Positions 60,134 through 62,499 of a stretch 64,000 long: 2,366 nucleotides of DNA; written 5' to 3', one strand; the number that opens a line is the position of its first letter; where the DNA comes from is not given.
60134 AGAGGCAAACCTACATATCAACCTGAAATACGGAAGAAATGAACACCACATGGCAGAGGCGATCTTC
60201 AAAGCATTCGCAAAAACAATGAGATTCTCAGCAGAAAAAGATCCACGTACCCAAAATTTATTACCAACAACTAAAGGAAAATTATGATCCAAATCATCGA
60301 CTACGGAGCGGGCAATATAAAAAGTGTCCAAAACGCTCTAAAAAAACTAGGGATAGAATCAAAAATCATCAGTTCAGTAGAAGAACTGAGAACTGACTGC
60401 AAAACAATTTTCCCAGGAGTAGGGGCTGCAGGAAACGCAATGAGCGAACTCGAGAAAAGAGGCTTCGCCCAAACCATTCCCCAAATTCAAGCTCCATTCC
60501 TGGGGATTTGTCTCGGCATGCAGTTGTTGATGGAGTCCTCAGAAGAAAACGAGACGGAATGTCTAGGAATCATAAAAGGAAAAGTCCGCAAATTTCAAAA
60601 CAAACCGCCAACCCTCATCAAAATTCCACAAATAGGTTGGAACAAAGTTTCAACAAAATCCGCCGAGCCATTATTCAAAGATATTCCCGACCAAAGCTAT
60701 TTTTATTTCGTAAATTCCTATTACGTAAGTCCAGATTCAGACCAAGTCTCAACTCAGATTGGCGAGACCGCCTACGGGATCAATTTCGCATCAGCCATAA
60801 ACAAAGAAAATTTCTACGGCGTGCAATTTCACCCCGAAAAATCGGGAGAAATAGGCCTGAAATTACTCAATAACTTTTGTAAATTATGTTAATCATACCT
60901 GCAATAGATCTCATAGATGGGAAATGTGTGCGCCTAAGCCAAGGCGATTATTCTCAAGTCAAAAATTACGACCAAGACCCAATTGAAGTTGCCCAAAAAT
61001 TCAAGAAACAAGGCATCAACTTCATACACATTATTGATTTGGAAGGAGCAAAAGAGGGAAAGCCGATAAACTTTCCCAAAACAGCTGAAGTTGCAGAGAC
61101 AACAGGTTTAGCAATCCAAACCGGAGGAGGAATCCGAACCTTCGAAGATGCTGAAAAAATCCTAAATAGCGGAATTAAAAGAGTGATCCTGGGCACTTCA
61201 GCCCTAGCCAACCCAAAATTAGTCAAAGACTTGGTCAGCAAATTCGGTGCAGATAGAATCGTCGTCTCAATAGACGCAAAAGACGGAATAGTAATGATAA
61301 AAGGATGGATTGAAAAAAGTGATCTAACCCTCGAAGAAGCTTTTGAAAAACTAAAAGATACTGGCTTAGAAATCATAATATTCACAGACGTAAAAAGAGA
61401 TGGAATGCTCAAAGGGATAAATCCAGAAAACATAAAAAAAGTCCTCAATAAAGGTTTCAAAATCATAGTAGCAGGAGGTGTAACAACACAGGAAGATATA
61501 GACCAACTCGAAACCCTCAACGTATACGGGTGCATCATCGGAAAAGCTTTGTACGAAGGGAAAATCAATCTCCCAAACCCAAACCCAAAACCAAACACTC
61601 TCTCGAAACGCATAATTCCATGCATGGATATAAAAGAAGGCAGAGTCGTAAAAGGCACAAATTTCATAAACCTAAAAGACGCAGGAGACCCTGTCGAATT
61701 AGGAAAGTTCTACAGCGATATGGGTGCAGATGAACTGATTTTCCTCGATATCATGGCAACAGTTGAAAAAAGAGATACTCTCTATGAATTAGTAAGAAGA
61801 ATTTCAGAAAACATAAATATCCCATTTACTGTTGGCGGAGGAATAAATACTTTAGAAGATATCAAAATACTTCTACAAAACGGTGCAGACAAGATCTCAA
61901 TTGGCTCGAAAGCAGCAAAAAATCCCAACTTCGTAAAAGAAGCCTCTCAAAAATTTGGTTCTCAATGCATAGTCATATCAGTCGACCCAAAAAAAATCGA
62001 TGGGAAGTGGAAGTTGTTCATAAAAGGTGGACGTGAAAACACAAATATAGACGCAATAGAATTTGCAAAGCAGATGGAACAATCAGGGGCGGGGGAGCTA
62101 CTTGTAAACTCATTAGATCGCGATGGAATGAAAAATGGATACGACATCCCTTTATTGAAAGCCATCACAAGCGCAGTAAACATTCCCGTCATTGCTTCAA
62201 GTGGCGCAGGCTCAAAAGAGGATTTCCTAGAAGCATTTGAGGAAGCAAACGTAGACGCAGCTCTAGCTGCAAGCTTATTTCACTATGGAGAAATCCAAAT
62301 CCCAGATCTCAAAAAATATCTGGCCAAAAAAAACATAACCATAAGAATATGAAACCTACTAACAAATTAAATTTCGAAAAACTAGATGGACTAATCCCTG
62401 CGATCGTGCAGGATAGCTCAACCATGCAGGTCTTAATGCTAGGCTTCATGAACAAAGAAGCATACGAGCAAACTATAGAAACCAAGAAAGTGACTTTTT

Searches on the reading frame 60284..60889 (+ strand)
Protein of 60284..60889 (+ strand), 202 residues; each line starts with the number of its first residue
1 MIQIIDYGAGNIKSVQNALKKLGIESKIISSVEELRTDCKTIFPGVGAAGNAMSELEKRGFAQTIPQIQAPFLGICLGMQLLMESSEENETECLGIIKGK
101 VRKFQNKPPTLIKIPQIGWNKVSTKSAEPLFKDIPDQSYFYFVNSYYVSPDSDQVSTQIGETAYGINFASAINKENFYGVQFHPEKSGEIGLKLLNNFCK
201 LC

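Call 8: search_protein_families(library=pfam, proteins=[window:60284-60889:+], max_evalue=0.01)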
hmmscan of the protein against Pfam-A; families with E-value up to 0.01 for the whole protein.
window:60284-60889:+ (202 aa): 4 families
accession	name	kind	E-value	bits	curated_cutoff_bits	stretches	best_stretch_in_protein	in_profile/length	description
PF00117.34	GATase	-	2.4e-22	80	22.8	1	4-199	2-187/190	Glutamine amidotransferase class-I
PF01174.25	SNO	-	8.1e-07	29.5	27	1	10-198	6-182/188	SNO glutamine amidotransferase family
PF07722.19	Peptidase_C26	-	0.0013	19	20.5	0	68-82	104-118/219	Peptidase C26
PF07685.20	GATase_3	-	0.0096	16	27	0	27-101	28-115/196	CobB/CobQ-like glutamine amidotransferase domain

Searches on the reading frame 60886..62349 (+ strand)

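Call 8: search_protein_families(library=pfam, proteins=[window:60886-62349:+], max_evalue=0.01)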
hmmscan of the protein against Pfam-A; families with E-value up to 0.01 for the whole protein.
window:60886-62349:+ (488 aa): 15 families
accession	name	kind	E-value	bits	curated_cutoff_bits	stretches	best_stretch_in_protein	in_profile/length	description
PF00977.27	His_biosynth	-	5.1e-155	514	23.6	2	242-470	1-227/228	Histidine biosynthesis protein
PF01207.24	Dus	-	2.2e-16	60.3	20.4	2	297-357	170-230/311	Dihydrouridine synthase (Dus)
PF03060.21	NMO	-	4.8e-09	36.5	28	1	297-342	179-224/331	Nitronate monooxygenase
PF02581.23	TMP-TENI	-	3.8e-06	26.8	27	0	280-341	115-178/180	Thiamine monophosphate synthase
PF04309.18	G3P_antiterm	-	4.1e-06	26.8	27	0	300-342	128-170/173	Glycerol-3-phosphate responsive antiterminator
PF01180.27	DHO_dh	-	8.9e-06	25.5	27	0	299-352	226-282/291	Dihydroorotate dehydrogenase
PF00478.31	IMPDH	-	2.6e-05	23.8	25.6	0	296-340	129-173/345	IMP dehydrogenase / GMP reductase domain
PF00121.24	TIM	-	2.8e-05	24.2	20.1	0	185-223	195-233/245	Triosephosphate isomerase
PF00218.27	IGPS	-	5.1e-05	23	27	0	182-224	201-243/254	Indole-3-glycerol phosphate synthase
PF00290.26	Trp_syntA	-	0.00018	21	27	1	296-346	183-232/259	Tryptophan synthase alpha chain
PF04131.20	NanE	-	0.0002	21.1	27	0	295-347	129-180/192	Putative N-acetylmannosamine-6-phosphate epimerase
PF05690.20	ThiG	-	0.0003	20.7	23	0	301-353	165-217/247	Thiazole biosynthesis protein ThiG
PF01884.23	PcrB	-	0.00035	20.6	23.9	0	284-346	156-214/226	PcrB family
PF01729.25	QRPTase_C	-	0.0015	18.7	23.1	0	283-343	102-158/169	Quinolinate phosphoribosyl transferase, C-terminal domain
PF01791.15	DeoC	-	0.0019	18.3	23.8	0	425-456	183-213/229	DeoC/LacD family aldolase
